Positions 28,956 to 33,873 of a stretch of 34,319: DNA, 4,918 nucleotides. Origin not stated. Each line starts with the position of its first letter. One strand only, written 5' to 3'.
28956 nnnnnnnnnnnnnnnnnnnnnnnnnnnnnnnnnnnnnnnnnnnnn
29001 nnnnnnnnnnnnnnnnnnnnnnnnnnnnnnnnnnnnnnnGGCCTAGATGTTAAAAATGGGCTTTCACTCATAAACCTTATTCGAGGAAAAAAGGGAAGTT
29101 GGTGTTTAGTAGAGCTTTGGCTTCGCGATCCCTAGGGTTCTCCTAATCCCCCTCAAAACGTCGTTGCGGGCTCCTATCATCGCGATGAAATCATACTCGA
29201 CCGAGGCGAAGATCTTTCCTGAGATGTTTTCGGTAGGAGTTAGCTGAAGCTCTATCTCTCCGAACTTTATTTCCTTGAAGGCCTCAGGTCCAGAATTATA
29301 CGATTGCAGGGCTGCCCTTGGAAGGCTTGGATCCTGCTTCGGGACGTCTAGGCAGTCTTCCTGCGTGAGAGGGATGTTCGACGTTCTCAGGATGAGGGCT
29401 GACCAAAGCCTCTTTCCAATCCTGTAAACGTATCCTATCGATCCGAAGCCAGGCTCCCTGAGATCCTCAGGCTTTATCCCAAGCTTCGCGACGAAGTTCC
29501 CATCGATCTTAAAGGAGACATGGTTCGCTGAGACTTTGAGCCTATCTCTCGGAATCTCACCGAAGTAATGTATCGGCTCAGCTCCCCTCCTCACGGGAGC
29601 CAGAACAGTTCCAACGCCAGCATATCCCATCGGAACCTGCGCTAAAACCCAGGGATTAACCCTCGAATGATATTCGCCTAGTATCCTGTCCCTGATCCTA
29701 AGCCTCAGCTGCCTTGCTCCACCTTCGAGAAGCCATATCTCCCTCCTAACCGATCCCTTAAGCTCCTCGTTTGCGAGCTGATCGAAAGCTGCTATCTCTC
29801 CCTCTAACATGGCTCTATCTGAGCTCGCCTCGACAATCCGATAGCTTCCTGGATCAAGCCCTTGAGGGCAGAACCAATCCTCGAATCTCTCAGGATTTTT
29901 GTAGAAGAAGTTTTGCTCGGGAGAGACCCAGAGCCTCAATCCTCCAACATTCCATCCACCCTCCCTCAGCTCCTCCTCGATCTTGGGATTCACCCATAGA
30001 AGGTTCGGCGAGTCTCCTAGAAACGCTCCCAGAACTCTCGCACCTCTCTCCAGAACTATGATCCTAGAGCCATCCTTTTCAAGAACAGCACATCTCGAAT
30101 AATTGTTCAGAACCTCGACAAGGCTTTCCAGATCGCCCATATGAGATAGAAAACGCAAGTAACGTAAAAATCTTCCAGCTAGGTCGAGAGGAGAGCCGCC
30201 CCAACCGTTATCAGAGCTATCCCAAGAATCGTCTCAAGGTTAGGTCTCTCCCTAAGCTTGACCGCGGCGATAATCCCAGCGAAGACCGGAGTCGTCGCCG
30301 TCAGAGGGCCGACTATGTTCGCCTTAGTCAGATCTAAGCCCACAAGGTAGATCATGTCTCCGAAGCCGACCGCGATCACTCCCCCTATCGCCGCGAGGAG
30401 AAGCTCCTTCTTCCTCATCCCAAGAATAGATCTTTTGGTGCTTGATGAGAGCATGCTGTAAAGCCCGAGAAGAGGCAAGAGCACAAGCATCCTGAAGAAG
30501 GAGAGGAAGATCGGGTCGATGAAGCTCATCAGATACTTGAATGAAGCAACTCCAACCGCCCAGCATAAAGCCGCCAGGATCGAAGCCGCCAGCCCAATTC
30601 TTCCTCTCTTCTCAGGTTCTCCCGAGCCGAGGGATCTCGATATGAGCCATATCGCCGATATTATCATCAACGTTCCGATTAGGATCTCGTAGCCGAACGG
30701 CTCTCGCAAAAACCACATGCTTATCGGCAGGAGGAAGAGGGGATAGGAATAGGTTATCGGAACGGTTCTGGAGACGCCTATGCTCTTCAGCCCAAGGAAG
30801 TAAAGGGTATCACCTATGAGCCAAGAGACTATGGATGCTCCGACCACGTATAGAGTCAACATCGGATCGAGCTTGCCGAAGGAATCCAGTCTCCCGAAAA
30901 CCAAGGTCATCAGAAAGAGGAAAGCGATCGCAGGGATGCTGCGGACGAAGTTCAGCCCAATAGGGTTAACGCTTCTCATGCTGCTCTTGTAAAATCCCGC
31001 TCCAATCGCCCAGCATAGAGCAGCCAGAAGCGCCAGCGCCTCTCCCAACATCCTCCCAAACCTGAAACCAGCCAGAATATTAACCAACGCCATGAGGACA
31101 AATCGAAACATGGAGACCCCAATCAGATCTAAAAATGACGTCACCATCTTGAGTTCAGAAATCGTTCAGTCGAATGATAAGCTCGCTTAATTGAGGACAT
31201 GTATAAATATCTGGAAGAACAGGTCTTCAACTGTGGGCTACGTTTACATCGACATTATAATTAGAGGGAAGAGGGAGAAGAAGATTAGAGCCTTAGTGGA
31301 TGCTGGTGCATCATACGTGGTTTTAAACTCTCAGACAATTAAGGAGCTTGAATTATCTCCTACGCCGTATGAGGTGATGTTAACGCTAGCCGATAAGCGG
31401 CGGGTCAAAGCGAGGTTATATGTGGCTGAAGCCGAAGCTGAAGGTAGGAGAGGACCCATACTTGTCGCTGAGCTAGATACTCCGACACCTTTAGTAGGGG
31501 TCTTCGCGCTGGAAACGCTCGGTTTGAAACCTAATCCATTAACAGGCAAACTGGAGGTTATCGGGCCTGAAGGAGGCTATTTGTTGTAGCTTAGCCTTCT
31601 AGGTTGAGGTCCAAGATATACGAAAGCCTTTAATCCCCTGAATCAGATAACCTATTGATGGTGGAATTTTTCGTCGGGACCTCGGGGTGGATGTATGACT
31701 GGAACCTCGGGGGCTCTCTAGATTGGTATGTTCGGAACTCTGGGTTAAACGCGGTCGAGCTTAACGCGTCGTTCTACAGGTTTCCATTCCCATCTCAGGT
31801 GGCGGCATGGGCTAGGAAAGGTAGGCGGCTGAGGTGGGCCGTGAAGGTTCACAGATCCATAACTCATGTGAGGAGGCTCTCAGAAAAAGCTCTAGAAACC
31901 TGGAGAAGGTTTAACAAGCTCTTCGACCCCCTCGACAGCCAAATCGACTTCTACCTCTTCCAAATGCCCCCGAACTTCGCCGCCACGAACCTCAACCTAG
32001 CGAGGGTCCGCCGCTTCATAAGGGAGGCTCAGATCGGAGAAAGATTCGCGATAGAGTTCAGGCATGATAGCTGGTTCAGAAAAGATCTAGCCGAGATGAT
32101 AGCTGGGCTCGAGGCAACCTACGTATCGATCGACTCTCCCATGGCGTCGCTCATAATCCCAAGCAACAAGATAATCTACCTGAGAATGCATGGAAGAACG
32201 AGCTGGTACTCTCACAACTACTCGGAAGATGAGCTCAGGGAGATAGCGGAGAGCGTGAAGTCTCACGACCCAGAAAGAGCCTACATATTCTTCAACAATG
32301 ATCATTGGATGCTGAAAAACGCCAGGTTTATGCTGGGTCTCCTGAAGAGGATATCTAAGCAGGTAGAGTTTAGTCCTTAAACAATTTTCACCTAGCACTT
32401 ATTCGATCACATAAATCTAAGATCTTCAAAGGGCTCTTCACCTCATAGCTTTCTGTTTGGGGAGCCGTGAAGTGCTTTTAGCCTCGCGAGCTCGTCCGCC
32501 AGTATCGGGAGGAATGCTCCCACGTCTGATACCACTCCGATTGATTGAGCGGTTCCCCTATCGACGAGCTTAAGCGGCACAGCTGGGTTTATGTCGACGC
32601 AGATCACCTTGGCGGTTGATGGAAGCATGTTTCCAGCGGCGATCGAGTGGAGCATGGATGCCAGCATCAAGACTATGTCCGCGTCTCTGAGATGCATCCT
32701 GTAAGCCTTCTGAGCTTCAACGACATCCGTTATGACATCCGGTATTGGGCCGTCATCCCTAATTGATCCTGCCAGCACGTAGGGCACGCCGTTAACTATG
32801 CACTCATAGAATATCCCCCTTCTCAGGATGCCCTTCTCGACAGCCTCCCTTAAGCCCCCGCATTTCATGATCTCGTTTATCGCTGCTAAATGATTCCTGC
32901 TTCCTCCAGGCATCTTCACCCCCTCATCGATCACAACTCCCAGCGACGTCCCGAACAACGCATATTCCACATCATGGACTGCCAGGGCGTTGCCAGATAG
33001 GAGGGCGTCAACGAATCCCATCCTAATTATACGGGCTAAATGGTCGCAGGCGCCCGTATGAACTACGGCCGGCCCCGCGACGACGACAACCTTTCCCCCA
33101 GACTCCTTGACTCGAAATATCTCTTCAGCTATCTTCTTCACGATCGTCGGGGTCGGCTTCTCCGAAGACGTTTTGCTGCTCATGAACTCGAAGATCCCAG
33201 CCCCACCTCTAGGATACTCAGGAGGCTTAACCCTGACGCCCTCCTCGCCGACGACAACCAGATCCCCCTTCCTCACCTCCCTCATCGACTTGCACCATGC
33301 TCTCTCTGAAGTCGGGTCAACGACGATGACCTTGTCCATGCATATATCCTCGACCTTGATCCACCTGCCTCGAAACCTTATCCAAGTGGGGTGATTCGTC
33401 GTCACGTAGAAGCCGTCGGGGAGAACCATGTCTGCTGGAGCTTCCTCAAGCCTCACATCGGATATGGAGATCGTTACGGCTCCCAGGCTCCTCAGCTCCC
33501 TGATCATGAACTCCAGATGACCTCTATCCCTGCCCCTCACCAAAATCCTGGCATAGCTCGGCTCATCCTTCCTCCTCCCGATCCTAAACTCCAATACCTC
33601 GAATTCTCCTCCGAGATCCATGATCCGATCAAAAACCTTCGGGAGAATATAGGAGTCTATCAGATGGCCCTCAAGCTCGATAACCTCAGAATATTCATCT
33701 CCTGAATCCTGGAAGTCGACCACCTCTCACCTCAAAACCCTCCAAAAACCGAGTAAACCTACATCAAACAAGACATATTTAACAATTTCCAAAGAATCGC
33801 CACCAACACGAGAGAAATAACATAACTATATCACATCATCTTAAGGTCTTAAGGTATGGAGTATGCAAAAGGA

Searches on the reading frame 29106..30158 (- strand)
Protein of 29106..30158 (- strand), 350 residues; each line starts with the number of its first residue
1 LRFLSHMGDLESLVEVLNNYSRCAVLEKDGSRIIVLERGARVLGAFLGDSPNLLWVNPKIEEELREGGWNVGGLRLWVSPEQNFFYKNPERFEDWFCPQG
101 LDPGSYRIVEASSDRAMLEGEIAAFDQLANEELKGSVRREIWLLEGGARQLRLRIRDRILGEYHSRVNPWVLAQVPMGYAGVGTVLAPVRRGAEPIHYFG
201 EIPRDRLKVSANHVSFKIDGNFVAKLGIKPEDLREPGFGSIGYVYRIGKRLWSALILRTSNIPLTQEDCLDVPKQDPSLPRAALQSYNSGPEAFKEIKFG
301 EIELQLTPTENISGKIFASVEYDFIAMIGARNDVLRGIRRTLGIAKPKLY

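Call 77: search_protein_families(library=pfam, proteins=[window:29106-30158:-], max_evalue=0.0001)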
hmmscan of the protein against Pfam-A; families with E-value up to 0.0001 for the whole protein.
window:29106-30158:- (350 aa): 1 family
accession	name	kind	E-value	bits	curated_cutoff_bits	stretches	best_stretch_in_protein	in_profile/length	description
PF20583.3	DUF6786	-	4e-17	62.5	27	2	184-234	207-262/376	Family of unknown function (DUF6786)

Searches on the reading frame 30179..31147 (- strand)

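Call 77: search_protein_families(library=pfam, proteins=[window:30179-31147:-], max_evalue=0.0001)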
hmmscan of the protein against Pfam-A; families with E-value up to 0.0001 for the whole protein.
window:30179-31147:- (322 aa): 1 family
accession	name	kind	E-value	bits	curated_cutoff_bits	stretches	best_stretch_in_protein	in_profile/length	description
PF00892.27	EamA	-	3.1e-41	141.2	28.2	2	184-321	2-134/135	EamA-like transporter family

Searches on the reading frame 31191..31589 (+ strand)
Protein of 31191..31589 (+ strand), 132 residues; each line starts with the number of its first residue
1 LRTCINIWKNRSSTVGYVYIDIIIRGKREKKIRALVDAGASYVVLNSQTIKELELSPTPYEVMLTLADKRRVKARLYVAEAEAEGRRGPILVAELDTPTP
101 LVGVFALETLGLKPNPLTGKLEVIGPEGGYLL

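Call 77: search_protein_families(library=pfam, proteins=[window:31191-31589:+], max_evalue=0.0001)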
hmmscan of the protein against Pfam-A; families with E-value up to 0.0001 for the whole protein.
window:31191-31589:+ (132 aa): 2 families
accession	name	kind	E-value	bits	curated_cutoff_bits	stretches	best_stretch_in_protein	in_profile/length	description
PF13650.11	Asp_protease_2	-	2.1e-07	32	24.3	1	30-85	8-65/90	Aspartyl protease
PF13975.11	gag-asp_proteas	-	4.3e-06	27.7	28.2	1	30-104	8-87/92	gag-polyprotein putative aspartyl protease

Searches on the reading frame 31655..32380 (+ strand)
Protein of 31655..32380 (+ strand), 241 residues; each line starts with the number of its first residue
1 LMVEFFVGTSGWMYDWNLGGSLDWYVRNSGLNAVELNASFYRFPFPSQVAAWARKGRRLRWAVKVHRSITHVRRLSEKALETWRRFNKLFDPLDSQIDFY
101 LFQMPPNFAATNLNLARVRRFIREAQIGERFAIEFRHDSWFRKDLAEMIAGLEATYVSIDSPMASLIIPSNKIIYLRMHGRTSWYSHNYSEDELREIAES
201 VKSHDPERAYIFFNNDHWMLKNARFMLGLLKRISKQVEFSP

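Call 77: search_protein_families(library=pfam, proteins=[window:31655-32380:+], max_evalue=0.0001)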
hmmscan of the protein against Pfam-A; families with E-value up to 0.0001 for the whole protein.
window:31655-32380:+ (241 aa): 1 family
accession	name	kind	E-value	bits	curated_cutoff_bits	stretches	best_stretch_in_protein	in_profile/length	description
PF01904.24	DUF72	-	2.3e-48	165.6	25.3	1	21-224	10-212/217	Protein of unknown function DUF72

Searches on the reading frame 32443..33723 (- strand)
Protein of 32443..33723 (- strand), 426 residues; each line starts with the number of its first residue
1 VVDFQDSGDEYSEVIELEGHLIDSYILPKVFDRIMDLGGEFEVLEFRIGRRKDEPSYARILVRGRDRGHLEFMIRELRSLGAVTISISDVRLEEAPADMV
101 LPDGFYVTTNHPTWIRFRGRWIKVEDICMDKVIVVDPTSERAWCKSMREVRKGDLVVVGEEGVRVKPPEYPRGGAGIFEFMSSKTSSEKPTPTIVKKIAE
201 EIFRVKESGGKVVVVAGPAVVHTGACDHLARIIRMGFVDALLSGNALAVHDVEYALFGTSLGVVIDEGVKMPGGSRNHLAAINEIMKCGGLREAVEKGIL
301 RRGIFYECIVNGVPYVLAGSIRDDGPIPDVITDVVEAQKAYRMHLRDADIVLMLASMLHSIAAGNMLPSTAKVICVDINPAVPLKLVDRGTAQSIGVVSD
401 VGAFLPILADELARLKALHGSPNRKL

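Call 77: search_protein_families(library=pfam, proteins=[window:32443-33723:-], max_evalue=0.0001)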
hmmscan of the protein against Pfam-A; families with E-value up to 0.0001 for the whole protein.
window:32443-33723:- (426 aa): 3 families
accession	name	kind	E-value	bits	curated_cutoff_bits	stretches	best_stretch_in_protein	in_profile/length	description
PF21570.3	ArgZ-like_C_2nd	-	2.7e-98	328.3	27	1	196-408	1-213/213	Arginine dihydrolase ArgZ-like, C-terminal, Rossmann fold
PF04455.17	Saccharop_dh_N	-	4.6e-35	120.5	23.5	1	13-111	2-100/100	LOR/SDH bifunctional enzyme conserved region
PF21571.2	ArgZ-like_C_1st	-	2.5e-31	107.9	27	1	112-195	1-84/84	Arginine dihydrolase ArgZ-like, C-terminal, first region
